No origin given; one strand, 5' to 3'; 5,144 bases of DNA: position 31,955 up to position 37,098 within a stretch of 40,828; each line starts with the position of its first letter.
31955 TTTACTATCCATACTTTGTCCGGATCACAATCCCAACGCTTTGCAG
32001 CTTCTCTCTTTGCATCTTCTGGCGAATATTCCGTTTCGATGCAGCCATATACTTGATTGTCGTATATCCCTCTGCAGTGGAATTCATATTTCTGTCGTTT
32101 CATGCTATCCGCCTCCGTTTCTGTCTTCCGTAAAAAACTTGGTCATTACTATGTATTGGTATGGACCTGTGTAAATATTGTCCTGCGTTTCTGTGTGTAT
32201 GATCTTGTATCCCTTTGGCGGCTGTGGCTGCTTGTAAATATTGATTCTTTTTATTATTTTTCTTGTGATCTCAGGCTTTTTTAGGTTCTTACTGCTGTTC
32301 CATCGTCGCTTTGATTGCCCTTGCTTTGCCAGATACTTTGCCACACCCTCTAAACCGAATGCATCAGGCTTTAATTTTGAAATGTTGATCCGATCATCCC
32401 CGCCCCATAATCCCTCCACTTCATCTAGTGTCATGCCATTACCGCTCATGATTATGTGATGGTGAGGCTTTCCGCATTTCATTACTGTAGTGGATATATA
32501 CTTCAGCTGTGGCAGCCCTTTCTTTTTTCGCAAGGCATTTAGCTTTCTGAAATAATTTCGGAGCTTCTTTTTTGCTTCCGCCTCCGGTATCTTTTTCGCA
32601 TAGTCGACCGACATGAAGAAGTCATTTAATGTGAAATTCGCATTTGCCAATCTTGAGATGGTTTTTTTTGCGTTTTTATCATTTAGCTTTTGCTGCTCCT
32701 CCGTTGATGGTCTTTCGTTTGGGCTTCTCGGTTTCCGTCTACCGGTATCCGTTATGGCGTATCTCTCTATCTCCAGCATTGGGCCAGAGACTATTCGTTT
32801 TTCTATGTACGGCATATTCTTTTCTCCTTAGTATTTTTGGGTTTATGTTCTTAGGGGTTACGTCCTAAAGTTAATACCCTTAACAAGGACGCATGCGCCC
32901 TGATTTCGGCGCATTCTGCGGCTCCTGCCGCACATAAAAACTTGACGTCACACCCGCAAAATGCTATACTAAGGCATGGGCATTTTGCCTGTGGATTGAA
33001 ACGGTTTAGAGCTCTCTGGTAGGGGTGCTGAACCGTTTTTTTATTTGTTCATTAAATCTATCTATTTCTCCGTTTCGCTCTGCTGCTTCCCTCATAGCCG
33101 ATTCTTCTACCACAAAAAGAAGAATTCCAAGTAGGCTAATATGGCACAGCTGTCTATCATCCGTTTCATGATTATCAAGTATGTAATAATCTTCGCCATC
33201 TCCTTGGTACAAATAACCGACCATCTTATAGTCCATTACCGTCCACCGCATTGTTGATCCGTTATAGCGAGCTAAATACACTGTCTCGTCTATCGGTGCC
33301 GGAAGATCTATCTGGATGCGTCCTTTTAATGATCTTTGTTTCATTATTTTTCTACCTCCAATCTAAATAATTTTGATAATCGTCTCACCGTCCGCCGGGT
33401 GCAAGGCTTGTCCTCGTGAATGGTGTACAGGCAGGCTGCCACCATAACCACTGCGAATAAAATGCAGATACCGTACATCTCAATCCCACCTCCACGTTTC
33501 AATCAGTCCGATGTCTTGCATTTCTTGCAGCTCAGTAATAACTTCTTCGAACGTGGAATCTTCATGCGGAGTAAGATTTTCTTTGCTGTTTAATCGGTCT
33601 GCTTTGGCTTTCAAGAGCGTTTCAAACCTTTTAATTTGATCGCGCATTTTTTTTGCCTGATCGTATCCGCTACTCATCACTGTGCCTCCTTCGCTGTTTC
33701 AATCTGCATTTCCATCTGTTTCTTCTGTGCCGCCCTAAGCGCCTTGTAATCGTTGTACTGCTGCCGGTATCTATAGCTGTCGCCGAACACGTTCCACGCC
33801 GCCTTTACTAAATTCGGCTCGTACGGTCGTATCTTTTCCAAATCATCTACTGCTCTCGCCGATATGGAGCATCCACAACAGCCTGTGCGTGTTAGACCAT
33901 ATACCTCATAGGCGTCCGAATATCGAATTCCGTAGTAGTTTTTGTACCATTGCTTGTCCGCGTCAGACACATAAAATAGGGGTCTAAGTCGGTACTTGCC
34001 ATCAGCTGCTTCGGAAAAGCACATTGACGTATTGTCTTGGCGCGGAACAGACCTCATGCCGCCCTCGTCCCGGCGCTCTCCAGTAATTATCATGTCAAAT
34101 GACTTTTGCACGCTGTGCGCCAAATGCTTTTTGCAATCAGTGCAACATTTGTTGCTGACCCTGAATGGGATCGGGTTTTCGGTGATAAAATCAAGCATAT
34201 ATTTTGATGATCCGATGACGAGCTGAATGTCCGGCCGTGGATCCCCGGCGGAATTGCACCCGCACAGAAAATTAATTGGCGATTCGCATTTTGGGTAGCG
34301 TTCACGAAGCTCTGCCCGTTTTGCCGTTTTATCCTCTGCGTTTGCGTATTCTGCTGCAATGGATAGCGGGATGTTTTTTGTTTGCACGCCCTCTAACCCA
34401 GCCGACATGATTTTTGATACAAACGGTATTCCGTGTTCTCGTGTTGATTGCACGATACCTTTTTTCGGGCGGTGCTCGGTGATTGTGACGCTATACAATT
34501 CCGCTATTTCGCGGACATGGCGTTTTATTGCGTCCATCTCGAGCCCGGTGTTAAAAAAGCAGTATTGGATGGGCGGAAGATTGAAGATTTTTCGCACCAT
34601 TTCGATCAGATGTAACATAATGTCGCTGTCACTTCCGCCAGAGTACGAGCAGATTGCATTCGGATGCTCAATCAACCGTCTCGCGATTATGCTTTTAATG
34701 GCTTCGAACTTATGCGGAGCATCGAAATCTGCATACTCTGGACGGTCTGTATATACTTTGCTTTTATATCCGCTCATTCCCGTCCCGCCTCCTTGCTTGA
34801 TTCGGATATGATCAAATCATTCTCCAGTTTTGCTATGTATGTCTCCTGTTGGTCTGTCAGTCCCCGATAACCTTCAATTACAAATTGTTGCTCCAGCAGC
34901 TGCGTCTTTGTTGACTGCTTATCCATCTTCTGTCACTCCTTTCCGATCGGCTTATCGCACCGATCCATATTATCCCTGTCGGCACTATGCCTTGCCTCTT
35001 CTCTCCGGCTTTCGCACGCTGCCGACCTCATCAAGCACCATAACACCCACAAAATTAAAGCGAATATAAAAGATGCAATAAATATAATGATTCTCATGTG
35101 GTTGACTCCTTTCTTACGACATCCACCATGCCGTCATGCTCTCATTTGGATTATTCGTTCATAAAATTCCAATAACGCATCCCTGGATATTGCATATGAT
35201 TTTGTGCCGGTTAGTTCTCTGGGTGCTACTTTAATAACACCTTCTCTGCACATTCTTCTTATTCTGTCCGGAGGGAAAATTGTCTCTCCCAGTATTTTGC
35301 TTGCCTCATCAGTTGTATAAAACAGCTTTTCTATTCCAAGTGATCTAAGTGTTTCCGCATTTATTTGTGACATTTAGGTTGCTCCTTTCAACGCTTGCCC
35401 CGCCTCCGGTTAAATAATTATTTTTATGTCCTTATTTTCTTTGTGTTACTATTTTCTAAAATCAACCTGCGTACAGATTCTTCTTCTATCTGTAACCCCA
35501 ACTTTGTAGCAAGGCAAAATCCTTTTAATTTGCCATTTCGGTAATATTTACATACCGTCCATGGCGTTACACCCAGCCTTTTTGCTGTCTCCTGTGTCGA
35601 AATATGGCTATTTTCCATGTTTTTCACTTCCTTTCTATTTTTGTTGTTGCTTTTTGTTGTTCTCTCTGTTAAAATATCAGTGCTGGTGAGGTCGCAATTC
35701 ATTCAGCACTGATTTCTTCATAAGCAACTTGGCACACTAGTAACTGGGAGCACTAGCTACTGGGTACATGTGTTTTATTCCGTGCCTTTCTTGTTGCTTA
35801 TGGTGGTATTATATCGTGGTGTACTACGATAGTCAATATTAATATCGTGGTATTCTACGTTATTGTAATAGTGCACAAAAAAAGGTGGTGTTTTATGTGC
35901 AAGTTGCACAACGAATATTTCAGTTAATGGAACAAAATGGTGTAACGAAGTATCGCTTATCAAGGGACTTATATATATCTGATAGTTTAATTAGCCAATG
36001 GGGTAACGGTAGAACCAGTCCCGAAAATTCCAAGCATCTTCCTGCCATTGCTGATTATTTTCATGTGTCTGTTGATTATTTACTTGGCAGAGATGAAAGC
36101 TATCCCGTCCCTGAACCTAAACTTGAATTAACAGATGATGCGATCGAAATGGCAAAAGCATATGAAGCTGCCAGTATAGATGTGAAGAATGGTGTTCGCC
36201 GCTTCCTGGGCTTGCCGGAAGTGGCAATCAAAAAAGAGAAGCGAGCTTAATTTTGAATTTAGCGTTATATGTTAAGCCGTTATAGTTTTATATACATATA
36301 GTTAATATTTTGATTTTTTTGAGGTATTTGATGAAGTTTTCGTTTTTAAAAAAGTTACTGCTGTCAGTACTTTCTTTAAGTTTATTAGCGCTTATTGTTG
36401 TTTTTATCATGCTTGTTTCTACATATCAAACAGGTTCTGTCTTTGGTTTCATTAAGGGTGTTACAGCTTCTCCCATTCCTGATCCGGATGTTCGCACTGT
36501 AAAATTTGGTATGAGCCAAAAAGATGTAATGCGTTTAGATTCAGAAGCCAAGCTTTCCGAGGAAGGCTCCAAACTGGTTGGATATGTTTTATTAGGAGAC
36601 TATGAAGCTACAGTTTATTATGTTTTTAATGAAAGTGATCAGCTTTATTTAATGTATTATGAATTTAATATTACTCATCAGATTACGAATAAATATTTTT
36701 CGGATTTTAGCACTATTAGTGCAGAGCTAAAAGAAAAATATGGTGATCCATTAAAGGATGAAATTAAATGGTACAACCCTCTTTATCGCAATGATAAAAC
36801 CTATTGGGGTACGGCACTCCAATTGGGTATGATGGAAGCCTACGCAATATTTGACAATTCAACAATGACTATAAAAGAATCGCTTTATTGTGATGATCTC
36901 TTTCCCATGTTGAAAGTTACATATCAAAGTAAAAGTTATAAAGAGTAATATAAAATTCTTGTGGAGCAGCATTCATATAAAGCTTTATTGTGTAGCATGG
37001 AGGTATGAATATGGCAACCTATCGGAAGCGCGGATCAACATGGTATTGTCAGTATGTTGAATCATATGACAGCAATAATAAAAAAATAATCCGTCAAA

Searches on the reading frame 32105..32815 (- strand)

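Call 71: search_protein_families(library=phrogs, proteins=[window:32105-32815:-], max_evalue=0.00001)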
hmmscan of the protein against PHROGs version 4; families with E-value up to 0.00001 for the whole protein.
window:32105-32815:- (236 aa): 1 family
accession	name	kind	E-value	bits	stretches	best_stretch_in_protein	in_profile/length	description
phrog_3584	-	DNA, RNA and nucleotide metabolism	7.1e-65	220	1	1-227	3-249/265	replication initiation protein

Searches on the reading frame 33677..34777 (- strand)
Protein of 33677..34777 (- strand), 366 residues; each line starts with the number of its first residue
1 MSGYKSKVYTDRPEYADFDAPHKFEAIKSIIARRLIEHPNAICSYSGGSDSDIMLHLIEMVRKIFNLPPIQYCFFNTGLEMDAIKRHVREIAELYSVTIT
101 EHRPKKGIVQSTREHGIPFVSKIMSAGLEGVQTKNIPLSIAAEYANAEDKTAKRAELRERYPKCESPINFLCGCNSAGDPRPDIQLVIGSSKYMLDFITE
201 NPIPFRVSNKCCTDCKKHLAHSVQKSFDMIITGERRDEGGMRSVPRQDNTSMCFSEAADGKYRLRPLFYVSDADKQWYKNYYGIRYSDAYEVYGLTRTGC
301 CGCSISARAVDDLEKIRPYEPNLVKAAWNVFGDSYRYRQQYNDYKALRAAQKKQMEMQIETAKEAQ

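Call 71: search_protein_families(library=phrogs, proteins=[window:33677-34777:-], max_evalue=0.00001)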
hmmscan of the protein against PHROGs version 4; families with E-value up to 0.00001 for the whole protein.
window:33677-34777:- (366 aa): 1 family
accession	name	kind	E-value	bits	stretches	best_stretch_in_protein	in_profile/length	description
phrog_424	-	moron, auxiliary metabolic gene and host takeover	7e-23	82.3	1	23-325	144-359/460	phosphoadenosine phosphosulfate reductase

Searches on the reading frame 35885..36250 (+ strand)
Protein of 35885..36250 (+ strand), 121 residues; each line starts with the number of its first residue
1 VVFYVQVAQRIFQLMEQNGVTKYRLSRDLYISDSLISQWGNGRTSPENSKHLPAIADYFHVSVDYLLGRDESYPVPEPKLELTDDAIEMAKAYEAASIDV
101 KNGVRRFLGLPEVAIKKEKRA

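Call 71: search_protein_families(library=phrogs, proteins=[window:35885-36250:+], max_evalue=0.00001)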
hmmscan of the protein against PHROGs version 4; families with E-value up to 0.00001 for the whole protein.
window:35885-36250:+ (121 aa): 4 families
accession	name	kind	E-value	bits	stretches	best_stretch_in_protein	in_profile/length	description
phrog_8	-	transcription regulation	7.5e-16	59.5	1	8-83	78-150/346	transcriptional regulator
phrog_2967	-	transcription regulation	1.8e-10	41.7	1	5-74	9-77/225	transcriptional regulator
phrog_3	-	transcription regulation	4.4e-09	37.6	1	3-84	85-166/430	transcriptional repressor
phrog_4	-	transcription regulation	3.8e-08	33.7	1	8-76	138-201/400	transcriptional repressor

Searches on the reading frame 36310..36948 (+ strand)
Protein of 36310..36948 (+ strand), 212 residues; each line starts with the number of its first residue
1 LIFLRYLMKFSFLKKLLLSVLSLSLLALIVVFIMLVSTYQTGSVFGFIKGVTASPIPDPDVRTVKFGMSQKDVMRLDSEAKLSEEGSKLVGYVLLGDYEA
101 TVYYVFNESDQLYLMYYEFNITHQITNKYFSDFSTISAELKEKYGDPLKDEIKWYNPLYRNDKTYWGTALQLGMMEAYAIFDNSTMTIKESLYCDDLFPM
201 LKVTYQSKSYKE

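Call 3: search_protein_families(library=pfam, proteins=[window:36310-36948:+], max_evalue=1)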
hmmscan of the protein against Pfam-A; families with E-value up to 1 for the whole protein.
window:36310-36948:+ (212 aa): 1 family
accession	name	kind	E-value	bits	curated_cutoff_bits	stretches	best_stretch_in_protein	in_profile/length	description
PF17280.7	DUF5345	-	0.31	11.7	27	1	15-51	36-72/77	Family of unknown function (DUF5345)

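Call 4: search_protein_families(library=phrogs, proteins=[window:36310-36948:+], max_evalue=1)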
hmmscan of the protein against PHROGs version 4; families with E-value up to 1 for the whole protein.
window:36310-36948:+ (212 aa): 2 families
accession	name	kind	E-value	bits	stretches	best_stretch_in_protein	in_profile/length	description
phrog_14330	-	unknown function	0.15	13.4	1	131-187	11-66/94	-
phrog_14944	-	unknown function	0.25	12.2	1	136-159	125-148/153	-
